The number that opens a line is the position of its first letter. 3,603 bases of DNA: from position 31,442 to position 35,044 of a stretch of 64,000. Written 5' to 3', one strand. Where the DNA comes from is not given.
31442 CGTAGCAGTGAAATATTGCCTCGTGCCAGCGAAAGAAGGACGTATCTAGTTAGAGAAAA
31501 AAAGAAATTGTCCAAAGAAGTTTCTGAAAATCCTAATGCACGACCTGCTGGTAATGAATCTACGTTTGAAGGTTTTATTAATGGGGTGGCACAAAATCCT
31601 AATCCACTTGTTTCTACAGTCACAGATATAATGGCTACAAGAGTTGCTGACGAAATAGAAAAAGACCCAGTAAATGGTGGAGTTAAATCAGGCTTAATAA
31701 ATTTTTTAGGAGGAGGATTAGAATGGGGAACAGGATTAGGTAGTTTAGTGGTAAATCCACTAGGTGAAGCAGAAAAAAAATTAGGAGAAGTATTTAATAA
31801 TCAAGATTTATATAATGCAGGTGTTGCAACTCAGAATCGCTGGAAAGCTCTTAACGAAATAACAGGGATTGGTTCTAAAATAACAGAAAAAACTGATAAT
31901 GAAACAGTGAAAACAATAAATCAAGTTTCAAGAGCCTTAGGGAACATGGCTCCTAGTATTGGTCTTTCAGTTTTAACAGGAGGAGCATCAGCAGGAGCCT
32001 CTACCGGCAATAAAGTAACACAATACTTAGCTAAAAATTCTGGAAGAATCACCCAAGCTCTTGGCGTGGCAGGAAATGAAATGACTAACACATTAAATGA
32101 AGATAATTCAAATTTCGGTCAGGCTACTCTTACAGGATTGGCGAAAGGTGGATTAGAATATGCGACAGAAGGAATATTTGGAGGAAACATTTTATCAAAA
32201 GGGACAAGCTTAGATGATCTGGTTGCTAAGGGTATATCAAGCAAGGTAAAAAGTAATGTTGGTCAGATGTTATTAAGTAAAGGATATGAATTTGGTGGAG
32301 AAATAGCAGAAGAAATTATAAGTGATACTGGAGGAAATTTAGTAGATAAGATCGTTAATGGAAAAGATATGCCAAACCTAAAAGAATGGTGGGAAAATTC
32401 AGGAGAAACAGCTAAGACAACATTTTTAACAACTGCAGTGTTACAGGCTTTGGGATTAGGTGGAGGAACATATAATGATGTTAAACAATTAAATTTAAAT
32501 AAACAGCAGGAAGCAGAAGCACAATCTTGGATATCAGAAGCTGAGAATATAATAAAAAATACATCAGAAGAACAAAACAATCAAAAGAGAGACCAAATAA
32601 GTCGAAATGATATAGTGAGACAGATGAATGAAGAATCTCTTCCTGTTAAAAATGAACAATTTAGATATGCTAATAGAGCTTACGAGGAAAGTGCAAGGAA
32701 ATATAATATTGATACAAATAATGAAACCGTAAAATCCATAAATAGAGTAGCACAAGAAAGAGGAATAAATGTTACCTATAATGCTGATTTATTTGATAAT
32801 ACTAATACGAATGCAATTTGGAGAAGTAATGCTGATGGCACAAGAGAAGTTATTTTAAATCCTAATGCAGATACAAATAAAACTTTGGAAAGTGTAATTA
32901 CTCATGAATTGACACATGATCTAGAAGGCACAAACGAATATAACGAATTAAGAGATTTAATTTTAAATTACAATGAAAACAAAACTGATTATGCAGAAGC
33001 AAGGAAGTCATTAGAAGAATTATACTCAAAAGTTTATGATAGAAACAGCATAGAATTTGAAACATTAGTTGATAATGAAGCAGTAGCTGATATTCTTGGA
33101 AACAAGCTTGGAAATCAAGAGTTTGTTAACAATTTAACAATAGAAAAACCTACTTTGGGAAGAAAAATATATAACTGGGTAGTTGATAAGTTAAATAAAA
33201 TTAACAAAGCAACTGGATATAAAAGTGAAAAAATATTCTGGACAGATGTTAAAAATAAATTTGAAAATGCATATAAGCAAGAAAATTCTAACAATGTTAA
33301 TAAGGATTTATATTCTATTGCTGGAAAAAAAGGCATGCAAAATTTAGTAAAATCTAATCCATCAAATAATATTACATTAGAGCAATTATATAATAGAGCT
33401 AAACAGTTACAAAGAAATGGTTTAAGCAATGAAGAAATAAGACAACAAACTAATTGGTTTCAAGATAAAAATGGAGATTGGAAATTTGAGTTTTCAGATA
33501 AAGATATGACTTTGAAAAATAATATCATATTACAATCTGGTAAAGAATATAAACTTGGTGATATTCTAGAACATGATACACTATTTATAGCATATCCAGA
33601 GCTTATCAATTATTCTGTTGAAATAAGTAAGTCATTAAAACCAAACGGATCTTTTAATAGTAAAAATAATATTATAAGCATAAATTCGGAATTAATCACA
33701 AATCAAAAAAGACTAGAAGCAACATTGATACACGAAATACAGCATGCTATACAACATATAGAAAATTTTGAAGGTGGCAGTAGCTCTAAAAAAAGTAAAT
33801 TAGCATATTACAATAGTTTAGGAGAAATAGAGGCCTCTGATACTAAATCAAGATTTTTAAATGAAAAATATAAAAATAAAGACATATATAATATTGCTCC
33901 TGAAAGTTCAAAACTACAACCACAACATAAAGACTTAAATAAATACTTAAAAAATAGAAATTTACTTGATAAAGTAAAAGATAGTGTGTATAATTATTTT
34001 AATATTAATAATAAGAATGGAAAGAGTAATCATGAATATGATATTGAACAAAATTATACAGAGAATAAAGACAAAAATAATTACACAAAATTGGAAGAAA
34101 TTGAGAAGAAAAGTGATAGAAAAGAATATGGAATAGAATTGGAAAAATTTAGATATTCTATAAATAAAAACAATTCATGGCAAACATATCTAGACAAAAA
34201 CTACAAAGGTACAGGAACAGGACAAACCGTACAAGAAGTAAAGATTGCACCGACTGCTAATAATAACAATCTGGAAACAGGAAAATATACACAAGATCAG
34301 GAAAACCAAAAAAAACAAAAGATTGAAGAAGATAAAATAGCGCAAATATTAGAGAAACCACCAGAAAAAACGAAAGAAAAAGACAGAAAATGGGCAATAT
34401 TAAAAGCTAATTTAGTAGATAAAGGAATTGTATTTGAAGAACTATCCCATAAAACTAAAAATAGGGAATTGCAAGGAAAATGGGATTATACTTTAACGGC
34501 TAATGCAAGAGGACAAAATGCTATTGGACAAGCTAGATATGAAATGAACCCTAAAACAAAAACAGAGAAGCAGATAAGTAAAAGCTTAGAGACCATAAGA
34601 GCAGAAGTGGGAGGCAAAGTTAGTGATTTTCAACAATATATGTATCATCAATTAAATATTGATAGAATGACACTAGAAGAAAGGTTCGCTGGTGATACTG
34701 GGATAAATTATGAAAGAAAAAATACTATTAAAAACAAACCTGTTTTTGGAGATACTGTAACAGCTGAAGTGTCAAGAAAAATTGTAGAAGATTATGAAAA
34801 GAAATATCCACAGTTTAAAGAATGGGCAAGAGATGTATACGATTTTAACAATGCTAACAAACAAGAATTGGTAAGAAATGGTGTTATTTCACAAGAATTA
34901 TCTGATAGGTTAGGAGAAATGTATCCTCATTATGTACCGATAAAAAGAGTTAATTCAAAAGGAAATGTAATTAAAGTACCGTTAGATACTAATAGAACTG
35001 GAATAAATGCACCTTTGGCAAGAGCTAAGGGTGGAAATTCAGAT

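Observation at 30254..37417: LysM/coiled-coil protein plus a 2040-aa two-HExxH giant protein as a separate unit after the lysis cassette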

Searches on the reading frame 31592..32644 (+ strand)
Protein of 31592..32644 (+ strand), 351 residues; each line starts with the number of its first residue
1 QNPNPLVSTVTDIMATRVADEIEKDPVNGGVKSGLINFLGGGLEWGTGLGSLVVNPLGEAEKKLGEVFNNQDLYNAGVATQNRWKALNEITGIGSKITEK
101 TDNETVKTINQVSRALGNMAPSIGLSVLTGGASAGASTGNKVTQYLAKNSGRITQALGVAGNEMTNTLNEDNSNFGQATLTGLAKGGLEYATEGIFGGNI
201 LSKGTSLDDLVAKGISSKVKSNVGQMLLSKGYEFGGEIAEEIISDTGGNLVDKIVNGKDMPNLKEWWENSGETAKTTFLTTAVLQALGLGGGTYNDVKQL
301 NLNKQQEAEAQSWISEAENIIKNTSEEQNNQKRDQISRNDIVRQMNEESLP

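Call 19: search_protein_families(library=pfam, proteins=[window:31592-32644:+], max_evalue=1)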
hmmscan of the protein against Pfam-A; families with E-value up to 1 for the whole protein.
window:31592-32644:+ (351 aa): 0 families

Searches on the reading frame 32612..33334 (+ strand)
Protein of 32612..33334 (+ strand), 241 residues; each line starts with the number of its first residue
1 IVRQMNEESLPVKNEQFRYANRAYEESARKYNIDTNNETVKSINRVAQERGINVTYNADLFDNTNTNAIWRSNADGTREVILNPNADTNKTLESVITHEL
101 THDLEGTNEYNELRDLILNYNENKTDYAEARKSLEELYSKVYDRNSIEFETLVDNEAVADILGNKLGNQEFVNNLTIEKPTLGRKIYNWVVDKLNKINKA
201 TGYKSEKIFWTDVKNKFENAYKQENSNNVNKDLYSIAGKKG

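Call 19: search_protein_families(library=pfam, proteins=[window:32612-33334:+], max_evalue=1)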
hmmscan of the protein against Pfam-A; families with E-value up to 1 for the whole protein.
window:32612-33334:+ (241 aa): 1 family
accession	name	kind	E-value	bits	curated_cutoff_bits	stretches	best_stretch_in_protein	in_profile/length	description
PF01125.22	BUD31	-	0.24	11.5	23.8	1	123-193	12-82/146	Pre-mRNA-splicing factor BUD31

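Call 52: search_solved_structures(query=A3, max_evalue=10)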
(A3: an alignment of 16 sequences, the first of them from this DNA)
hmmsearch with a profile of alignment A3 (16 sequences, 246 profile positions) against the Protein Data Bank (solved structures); distinct sequences matched with E-value up to 10: 1.
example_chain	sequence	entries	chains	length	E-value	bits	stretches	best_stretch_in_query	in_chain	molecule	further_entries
4bjn_A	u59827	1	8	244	0.027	17.4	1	100-191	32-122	AVRM-A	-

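Call 53: search_protein_families(library=pfam, alignment_id=A3, max_evalue=1)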
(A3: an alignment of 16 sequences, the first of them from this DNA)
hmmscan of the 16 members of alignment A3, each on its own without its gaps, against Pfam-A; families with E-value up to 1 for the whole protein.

A. member 1, seq(241 aa): 1 family
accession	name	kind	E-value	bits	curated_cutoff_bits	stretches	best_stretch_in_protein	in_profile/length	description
PF01125.22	BUD31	-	0.24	11.5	23.8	1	123-193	12-82/146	Pre-mRNA-splicing factor BUD31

B. families by the number of members that match (of 16 scanned): 31 families (the first 25 are shown)
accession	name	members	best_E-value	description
PF01125.22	BUD31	5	0.016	Pre-mRNA-splicing factor BUD31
PF01431.27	Peptidase_M13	2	0.0077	Peptidase family M13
PF10545.15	MADF_DNA_bdg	2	0.028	Alcohol dehydrogenase transcription factor Myb/SANT-like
PF00142.24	Fer4_NifH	1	0.0059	4Fe-4S iron sulfur cluster binding proteins, NifH/frxC family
PF23243.1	HEAT_HEATR1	1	0.0069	HEATR1-like, HEAT repeats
PF09093.17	Lyase_catalyt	1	0.0093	Lyase, catalytic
PF02287.20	Dehydratase_SU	1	0.011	Dehydratase small subunit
PF05205.17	COMPASS-Shg1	1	0.034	COMPASS (Complex proteins associated with Set1p) component shg1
PF24682.1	OB_RRP5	1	0.041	RRP5 OB-fold domain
PF06114.19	Peptidase_M78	1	0.052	IrrE N-terminal-like domain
PF23931.1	Terminase_6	1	0.062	Terminase small subunit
PF15092.11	UPF0728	1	0.063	Uncharacterised protein family UPF0728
PF13350.11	Y_phosphatase3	1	0.075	Tyrosine phosphatase family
PF07875.18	Coat_F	1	0.082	Coat F domain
PF10263.15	SprT-like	1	0.09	SprT-like family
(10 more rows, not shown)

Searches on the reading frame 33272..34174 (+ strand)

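Call 19: search_protein_families(library=pfam, proteins=[window:33272-34174:+], max_evalue=1)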
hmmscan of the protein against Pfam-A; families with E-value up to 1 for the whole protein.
window:33272-34174:+ (301 aa): 4 families
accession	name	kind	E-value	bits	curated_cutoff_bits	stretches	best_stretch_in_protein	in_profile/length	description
PF18838.6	LPD23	-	9.6e-13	48.2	27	1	31-82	8-58/58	Large polyvalent protein associated domain 23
PF10263.15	SprT-like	-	3e-05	24.3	25.6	1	114-164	21-77/108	SprT-like family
PF20573.4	DUF6782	-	0.00029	20.6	27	1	115-166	58-108/241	Putative metallopeptidase family (DUF6782)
PF19551.4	DUF6074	-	0.13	13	27.2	1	41-65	42-66/83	Family of unknown function (DUF6074)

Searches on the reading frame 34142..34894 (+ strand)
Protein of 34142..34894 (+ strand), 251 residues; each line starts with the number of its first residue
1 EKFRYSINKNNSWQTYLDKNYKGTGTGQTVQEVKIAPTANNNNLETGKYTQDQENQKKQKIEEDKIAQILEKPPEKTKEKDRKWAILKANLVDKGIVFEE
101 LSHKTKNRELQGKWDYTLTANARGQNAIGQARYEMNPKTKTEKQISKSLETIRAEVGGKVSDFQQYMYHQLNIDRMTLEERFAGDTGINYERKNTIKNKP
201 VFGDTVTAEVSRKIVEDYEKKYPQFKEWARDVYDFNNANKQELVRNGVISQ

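Call 19: search_protein_families(library=pfam, proteins=[window:34142-34894:+], max_evalue=1)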
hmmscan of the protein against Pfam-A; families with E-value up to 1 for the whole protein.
window:34142-34894:+ (251 aa): 1 family
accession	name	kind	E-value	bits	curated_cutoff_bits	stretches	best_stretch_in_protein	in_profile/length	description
PF08454.17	RIH_assoc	-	0.65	10.4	28.5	0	142-173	4-35/99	RyR and IP3R Homology associated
